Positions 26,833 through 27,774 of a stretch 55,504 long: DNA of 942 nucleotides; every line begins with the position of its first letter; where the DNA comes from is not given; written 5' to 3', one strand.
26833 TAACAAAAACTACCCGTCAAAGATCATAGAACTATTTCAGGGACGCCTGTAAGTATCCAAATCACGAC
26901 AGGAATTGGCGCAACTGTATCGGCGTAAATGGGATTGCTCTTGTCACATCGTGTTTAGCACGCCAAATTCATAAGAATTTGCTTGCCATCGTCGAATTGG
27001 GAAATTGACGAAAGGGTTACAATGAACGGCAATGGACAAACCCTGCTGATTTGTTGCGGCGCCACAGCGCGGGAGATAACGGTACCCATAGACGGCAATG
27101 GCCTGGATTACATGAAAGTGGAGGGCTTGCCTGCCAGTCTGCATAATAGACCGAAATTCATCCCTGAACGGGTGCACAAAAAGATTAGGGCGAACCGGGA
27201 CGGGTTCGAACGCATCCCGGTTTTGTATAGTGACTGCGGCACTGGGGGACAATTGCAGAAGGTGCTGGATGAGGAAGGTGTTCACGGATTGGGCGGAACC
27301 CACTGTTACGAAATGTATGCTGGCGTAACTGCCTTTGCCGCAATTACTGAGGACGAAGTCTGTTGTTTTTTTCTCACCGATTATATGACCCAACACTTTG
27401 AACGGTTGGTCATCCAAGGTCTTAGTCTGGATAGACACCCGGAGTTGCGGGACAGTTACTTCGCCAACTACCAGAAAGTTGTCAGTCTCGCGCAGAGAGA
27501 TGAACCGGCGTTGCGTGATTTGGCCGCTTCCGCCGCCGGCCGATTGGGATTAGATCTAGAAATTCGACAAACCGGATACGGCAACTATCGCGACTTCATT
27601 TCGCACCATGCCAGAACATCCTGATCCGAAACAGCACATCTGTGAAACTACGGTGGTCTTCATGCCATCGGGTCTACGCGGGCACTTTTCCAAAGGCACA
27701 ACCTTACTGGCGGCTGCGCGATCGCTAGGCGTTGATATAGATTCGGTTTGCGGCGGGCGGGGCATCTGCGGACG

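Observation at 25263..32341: Complete corrinoid-dependent methyl-transfer system built around a non-pyrrolysine MttB homologue in an apparently aerobic alphaproteobacterium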

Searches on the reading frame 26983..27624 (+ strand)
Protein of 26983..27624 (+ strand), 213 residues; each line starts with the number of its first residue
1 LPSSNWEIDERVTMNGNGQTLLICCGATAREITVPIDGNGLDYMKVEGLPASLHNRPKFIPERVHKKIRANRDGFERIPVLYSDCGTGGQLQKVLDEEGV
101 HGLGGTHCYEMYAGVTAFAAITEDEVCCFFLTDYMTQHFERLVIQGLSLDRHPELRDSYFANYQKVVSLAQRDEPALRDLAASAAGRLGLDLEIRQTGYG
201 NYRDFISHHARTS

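Call 3: search_protein_families(library=pfam, proteins=[window:26983-27624:+])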
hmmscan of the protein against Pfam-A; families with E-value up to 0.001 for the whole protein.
window:26983-27624:+ (213 aa): 1 family
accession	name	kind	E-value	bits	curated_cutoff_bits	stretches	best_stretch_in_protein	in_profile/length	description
PF07796.16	DUF1638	-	9.6e-22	78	27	1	49-203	2-158/161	Protein of unknown function (DUF1638)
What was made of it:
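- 27022..27624 (+): DUF1638 protein (200 aa), an accessory factor for corrinoid reactivation whose mechanism is unknown. PF07796 (call 3).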

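Call 4: search_protein_families(library=ncbifam, proteins=[window:26983-27624:+])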
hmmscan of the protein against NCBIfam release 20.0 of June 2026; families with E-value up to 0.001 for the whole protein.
window:26983-27624:+ (213 aa): 0 families

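Call 51: find_homologous_proteins(query=window:26983-27624:+, max_evalue=0.00001)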
Query window:26983-27624:+ (213 aa): 396 proteins with E <= 0.00001 among 1205 candidates; the best 120 are listed.
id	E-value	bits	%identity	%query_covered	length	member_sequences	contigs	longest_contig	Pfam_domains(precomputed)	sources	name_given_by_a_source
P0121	4.2e-123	427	94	94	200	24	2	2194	PF07796.17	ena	-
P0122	5.4e-102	358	81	94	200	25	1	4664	PF07796.17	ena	-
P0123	8.1e-102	357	81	94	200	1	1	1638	PF07796.17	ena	-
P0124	4.0e-101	355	80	94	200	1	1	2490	PF07796.17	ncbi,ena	-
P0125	1.3e-99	350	80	94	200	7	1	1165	PF07796.17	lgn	-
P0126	1.1e-98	347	75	94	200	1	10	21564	PF07796.17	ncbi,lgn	-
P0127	5.8e-98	345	78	94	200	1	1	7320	PF07796.17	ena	-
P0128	4.6e-97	342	73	95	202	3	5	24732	PF07796.17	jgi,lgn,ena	-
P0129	4.6e-97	342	78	94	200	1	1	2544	PF07796.17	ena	-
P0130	1.5e-96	340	76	92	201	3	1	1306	PF07796.17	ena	-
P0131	2.2e-96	340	76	92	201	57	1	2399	PF07796.17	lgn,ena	-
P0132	5.0e-95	335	73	94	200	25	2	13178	PF07796.17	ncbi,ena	-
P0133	5.4e-95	335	75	92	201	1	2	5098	PF07796.17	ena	-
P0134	6.7e-95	335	75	92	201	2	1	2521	PF07796.17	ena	-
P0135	1.2e-94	334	74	92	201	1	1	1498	PF07796.17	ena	-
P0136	7.0e-94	331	75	92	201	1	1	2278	PF07796.17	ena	-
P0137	1.1e-93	331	74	92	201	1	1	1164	PF07796.17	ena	-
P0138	1.3e-93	331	73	92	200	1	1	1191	PF07796.17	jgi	jgi:hypothetical protein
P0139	6.3e-93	328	73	92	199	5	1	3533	PF07796.17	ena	-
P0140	2.7e-91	323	71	92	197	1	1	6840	PF07796.17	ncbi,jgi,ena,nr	ncbi:MAG: DUF1638 domain-containing protein [Rhodospirillaceae bacterium]|jgi:hypothetical protein|n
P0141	3.4e-91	323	73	92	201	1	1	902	PF07796.17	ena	-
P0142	4.5e-91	322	71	94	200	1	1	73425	PF07796.17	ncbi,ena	-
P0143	6.6e-91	322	72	91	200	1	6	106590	PF07796.17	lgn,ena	-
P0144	9.7e-91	321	71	93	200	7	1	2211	PF07796.17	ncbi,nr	ncbi:MAG: DUF1638 domain-containing protein [Rhodospirillaceae bacterium]|nr:DUF1638 domain-containi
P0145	3.6e-90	319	71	92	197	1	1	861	PF07796.17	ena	-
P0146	8.9e-90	318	71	93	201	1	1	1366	PF07796.17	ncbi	-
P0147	1.9e-89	317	69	92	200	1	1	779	PF07796.17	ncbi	-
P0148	1.9e-89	317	72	94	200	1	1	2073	PF07796.17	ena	-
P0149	5.4e-89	315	73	92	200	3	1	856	PF07796.17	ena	-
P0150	8.3e-89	315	69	93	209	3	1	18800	PF07796.17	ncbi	-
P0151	4.1e-87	309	72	92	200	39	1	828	PF07796.17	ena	-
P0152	1.2e-86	308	71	94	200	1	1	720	PF07796.17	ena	-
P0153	7.6e-83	295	79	80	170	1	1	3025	PF07796.17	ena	-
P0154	1.2e-78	282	64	94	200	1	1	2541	PF07796.17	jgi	jgi:hypothetical protein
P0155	3.2e-78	280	65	92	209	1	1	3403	PF07796.17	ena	-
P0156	5.6e-77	276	75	74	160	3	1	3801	PF07796.17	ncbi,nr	ncbi:MAG: DUF1638 domain-containing protein, partial [Rhodospirillaceae bacterium]|nr:DUF1638 domain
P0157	2.9e-76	274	64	92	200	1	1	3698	PF07796.17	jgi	jgi:hypothetical protein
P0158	6.6e-75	269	73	76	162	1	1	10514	PF07796.17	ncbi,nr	ncbi:MAG: DUF1638 domain-containing protein, partial [Rhodospirillaceae bacterium]|nr:DUF1638 domain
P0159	9.4e-72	259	60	91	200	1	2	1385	PF07796.17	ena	-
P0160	1.3e-71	259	72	78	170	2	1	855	PF07796.17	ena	-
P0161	4.2e-68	247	62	87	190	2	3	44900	PF07796.17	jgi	jgi:hypothetical protein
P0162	2.5e-67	245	55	92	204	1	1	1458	PF07796.17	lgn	-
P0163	1.9e-66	242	56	91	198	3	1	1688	PF07796.17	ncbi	-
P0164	2.3e-66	241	55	91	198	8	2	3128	PF07796.17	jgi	jgi:hypothetical protein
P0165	1.0e-64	236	56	91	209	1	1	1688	PF07796.17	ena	-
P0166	7.7e-64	233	55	91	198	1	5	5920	PF07796.17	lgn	-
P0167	2.2e-63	232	54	91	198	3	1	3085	PF07796.17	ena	-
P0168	3.2e-63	231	56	91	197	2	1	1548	PF07796.17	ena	-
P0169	3.6e-63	231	55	92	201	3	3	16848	PF07796.17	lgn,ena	-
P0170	4.4e-63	231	56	88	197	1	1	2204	PF07796.17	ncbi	-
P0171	6.7e-63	230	55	91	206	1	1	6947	PF07796.17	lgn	-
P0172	3.7e-62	228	54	92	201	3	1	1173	PF07796.17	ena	-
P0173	4.9e-62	227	55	88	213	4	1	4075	PF07796.17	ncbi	-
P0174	1.8e-61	225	53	91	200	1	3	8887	PF07796.17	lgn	-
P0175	4.8e-61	224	53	91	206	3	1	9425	PF07796.17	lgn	-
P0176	1.6e-60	222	52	89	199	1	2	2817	PF07796.17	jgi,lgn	-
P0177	1.7e-60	222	55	91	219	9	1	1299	PF07796.17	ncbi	-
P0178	2.0e-60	222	52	91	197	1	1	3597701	PF07796.17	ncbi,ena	-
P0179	5.6e-60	221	55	90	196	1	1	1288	PF07796.17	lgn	-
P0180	5.6e-60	221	53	89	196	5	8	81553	PF07796.17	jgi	-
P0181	2.7e-59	218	54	89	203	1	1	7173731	PF07796.17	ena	-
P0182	2.7e-59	218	53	88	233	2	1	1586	PF07796.17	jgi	jgi:hypothetical protein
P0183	3.0e-59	218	51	96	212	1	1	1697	PF07796.17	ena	-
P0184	3.4e-59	218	55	91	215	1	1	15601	PF07796.17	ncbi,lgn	ncbi:MAG: DUF1638 domain-containing protein [Kiloniellales bacterium]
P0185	4.6e-59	218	52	92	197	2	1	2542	PF07796.17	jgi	jgi:hypothetical protein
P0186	6.6e-59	217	53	94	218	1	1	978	PF07796.17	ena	-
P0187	7.0e-59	217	53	88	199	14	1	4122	PF07796.17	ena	-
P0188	8.8e-59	217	54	90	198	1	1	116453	PF07796.17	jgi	jgi:hypothetical protein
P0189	6.8e-58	214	54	92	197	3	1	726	PF07796.17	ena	-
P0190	7.2e-58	214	55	86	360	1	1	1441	PF07796.17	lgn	-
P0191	8.6e-58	213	52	88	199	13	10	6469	PF07796.17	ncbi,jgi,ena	-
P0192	9.6e-58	213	55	88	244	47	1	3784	PF07796.17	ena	-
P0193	1.1e-57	213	52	93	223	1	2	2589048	PF07796.17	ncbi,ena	-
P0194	1.8e-57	212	53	90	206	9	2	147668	PF07796.17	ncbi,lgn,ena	-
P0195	2.0e-57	212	53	88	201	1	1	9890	PF07796.17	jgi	jgi:hypothetical protein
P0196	2.3e-57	212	55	85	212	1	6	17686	PF07796.17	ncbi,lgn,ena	-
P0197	5.5e-57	211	53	88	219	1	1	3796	PF07796.17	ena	-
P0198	9.1e-57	210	54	89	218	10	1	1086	PF07796.17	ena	-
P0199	1.9e-56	209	53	90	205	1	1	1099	PF07796.17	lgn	-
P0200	2.6e-56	209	55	81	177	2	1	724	PF07796.17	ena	-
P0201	3.0e-56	208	55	91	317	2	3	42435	PF07796.17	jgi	jgi:hypothetical protein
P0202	3.9e-56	208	52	91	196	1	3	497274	PF07796.17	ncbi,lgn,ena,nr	ncbi:MAG TPA: DUF1638 domain-containing protein [Geminicoccaceae bacterium]|nr:DUF1638 domain-contai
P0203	4.0e-56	208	52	88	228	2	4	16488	PF07796.17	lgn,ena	-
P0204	1.2e-55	206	53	90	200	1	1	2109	PF07796.17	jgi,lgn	jgi:hypothetical protein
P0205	3.0e-55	205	54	85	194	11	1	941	PF07796.17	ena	-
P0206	6.0e-55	204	54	85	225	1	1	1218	PF07796.17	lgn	-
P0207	6.4e-55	204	55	85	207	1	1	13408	PF07796.17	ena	-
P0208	1.2e-54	203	52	92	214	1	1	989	PF07796.17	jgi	jgi:Protein of unknown function (DUF1638)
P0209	1.2e-54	203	50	92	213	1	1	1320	PF07796.17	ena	-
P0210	1.8e-54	203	51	92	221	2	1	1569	PF07796.17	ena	-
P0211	2.6e-54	202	53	91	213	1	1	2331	PF07796.17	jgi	jgi:hypothetical protein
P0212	2.9e-54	202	52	87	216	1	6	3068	PF07796.17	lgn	-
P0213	3.2e-54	202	54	86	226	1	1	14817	PF07796.17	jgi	jgi:hypothetical protein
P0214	3.4e-54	202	49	93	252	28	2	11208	PF07796.17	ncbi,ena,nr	ncbi:MAG: DUF1638 domain-containing protein [Rhodospirillaceae bacterium]|nr:DUF1638 domain-containi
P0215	4.9e-54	201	54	91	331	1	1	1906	PF07796.17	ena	-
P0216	5.0e-54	201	51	94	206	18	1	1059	PF07796.17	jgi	jgi:hypothetical protein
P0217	5.8e-54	201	55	85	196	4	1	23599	PF07796.17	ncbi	-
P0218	8.9e-54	200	53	86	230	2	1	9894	PF07796.17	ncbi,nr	ncbi:MAG: DUF1638 domain-containing protein [Alphaproteobacteria bacterium]|nr:DUF1638 domain-contai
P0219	1.1e-53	200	51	93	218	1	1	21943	PF07796.17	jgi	jgi:hypothetical protein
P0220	1.1e-53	200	50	90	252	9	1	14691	PF07796.17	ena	-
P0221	1.2e-53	200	57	85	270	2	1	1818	PF07796.17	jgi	-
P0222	1.4e-53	200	53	85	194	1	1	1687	PF07796.17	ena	-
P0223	1.4e-53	200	52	92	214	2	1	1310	PF07796.17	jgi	jgi:Protein of unknown function (DUF1638)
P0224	2.3e-53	199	47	91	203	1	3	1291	PF07796.17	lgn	-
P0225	2.4e-53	199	47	91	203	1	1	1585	PF07796.17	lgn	-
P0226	2.4e-53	199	47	91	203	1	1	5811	PF07796.17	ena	-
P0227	2.4e-53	199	47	91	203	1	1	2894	PF07796.17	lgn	-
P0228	2.5e-53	199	48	91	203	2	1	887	PF07796.17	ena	-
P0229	3.4e-53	198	52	91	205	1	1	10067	PF07796.17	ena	-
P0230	3.6e-53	198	54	85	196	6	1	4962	PF07796.17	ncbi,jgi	jgi:hypothetical protein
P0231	3.7e-53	198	53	88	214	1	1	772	PF07796.17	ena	-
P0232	3.8e-53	198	52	86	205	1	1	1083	PF07796.17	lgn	-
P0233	3.9e-53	198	49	91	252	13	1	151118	PF07796.17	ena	-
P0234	4.3e-53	198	52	91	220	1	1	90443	PF07796.17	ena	-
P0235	4.4e-53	198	53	91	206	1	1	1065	PF07796.17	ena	-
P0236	5.7e-53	198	51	94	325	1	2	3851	PF07796.17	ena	-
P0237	5.8e-53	198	51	91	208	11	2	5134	PF07796.17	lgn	-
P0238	6.2e-53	198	49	96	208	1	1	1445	PF07796.17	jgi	jgi:hypothetical protein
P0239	7.8e-53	197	55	85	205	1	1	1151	PF07796.17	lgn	-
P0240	8.1e-53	197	52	91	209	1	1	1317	PF07796.17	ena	-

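Call 58: predict_structure(alignment_id=A1)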
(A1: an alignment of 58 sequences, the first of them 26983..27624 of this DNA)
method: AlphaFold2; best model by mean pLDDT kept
length: 213 residues; sequences in the alignment: 58
mean_pLDDT: 90.5   pTM: 0.84
mean pLDDT of the five models: 90.5, 90.4, 90.2, 90.0, 89.6
residues with pLDDT >= 90: 162; 70-90: 31; 50-70: 14; < 50: 6
segments of 3 or more residues with pLDDT < 50: 1-5
pLDDT, mean of each block of 10 residues (from residue 1): 49 73 96 94 96 94 98 96 93 97 89 88 83 97 96 96 95 97 98 95 89 62
secondary structure, 60 per line:
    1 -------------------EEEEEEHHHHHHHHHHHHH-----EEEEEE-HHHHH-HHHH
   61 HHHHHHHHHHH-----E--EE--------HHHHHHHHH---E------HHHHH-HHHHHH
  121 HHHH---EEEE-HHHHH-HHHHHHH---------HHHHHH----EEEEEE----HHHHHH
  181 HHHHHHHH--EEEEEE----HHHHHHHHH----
elements in order: E20-25 H26-38 E44-49 H51-55 H57-71 H90-98 H109-113 H115-124 E128-131 H133-137 H139-145 H155-160 E165-170 H175-188 E191-196 H201-209

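Call 60: fold_search(model_id=the predicted structure, library=pdb)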
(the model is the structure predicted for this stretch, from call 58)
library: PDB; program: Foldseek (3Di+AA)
matches with E <= 10: 1340; with E <= 0.001: 1
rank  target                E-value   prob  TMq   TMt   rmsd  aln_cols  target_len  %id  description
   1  2w37_A                6.3e-04  0.98  0.29  0.20  11.9       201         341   12  CRYSTAL STRUCTURE OF THE HEXAMERIC CATABOLIC ORNITHINE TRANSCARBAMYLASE FROM Lactobacillus hilgardii (released 2009-11-17)
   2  9y83_D                1.9e-03  0.92  0.28  0.20  12.4       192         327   16  Crystal structure of Ornithine carbamoyltransferase from Burkholderia xenovorans (released 2025-09-24)
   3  1a1s                  2.7e-03  0.90  0.28  0.21  12.4       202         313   14  ORNITHINE CARBAMOYLTRANSFERASE FROM PYROCOCCUS FURIOSUS (released 1998-06-17)
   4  4xxh_A                2.9e-03  0.75  0.27  0.23  16.9       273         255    8  TREHALOSE REPRESSOR FROM ESCHERICHIA COLI (released 2015-02-11)
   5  1xn1_E                3.9e-03  1.00  0.31  0.42   3.7       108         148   11  Crystal Structure Of Lumazine Synthase From Brucella Abortus (Orthorhombic Form At 3.05 Angstroms) (released 2005-09-27)
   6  7xjt_B                4.1e-03  0.85  0.28  0.20  13.3       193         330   16  Catabolic ornithine carbamoyltransferases (OTCs) from Psychrobacter sp. PAMC 21119 (released 2022-08-31)
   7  9atc_A                4.4e-03  0.87  0.29  0.22  12.6       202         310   10  ATCASE Y165F MUTANT (released 1999-07-26)
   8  1sku_A                4.7e-03  0.80  0.28  0.21  12.5       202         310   11  E. coli Aspartate Transcarbamylase 240's Loop Mutant (K244N) (released 2004-03-30)
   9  6kja_A                5.0e-03  0.84  0.30  0.22  12.3       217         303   10  E. coli ATCase holoenzyme mutant - G128/130A (catalytic chain) (released 2020-03-11)
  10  4jqo_A                5.3e-03  0.85  0.29  0.20  12.8       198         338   13  Crystal structure of anabolic ornithine carbamoyltransferase from Vibrio vulnificus in complex with citrulline and ino (released 2013-04-17)
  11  1acm_A                5.3e-03  0.77  0.28  0.21  12.6       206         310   11  ARGININE 54 IN THE ACTIVE SITE OF ESCHERICHIA COLI ASPARTATE TRANSCARBAMOYLASE IS CRITICAL FOR CATALYSIS: A SITE-SPECI (released 1992-07-15)
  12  1ort_A                5.3e-03  0.77  0.27  0.19  12.4       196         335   14  ORNITHINE TRANSCARBAMOYLASE FROM PSEUDOMONAS AERUGINOSA (released 1996-12-07)
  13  6kj9_A                5.6e-03  0.85  0.29  0.22  12.1       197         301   12  E. coli ATCase catalytic subunit mutant - G128/130A (released 2020-03-11)
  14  4pcv_A                5.6e-03  0.44  0.18  0.20  14.0       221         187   10  The structure of BdcA (YjgI) from E. coli (released 2015-03-11)
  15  4jfr_B                6.0e-03  0.85  0.30  0.21  12.4       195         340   12  Crystal structure of anabolic ornithine carbamoyltransferase from Vibrio vulnificus in complex with carbamoyl phosphat (released 2013-03-13)
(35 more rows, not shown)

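Call 91: search_protein_families(library=pfam, proteins=[P0190, P0201, P0215, P0236, P0221, P0214, P0233, P0192], max_evalue=0.01)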
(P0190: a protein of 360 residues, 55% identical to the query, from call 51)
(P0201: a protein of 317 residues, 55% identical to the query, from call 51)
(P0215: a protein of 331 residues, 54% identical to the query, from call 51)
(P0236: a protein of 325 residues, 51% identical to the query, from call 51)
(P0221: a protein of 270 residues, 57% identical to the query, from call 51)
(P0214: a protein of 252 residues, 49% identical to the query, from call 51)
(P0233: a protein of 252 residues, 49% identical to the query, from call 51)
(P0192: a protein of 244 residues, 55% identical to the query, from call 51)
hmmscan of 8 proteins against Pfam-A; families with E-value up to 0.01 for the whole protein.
P0190 (360 aa): 1 family
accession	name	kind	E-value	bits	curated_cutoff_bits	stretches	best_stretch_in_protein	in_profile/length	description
PF07796.16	DUF1638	-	9.6e-26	91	27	1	50-204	1-157/161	Protein of unknown function (DUF1638)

P0201 (317 aa): 1 family
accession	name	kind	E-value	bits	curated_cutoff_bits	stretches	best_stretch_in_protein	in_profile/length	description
PF07796.16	DUF1638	-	7.3e-26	91.4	27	1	50-205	1-158/161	Protein of unknown function (DUF1638)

P0215 (331 aa): 1 family
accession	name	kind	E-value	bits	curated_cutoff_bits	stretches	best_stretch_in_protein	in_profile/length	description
PF07796.16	DUF1638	-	2.4e-28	99.5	27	1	51-207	1-158/161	Protein of unknown function (DUF1638)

P0236 (325 aa): 1 family
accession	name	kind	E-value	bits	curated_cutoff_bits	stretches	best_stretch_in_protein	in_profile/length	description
PF07796.16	DUF1638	-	2.6e-28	99.4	27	1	43-198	1-157/161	Protein of unknown function (DUF1638)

P0221 (270 aa): 1 family
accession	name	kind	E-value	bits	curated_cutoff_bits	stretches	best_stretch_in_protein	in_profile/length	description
PF07796.16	DUF1638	-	2.9e-28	99.2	27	1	37-194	1-159/161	Protein of unknown function (DUF1638)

P0214 (252 aa): 1 family
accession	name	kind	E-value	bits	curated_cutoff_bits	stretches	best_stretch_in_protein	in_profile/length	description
PF07796.16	DUF1638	-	2.6e-28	99.4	27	1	82-239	1-160/161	Protein of unknown function (DUF1638)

P0233 (252 aa): 1 family
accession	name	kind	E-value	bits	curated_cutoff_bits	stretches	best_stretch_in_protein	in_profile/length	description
PF07796.16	DUF1638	-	1.1e-27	97.3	27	1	82-239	1-160/161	Protein of unknown function (DUF1638)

P0192 (244 aa): 1 family
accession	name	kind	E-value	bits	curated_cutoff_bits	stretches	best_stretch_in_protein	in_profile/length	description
PF07796.16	DUF1638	-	1.1e-27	97.4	27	1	63-220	1-160/161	Protein of unknown function (DUF1638)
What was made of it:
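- Tried and rejected: Longer DUF1638 homologues carry no informative fused domains (call 91).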
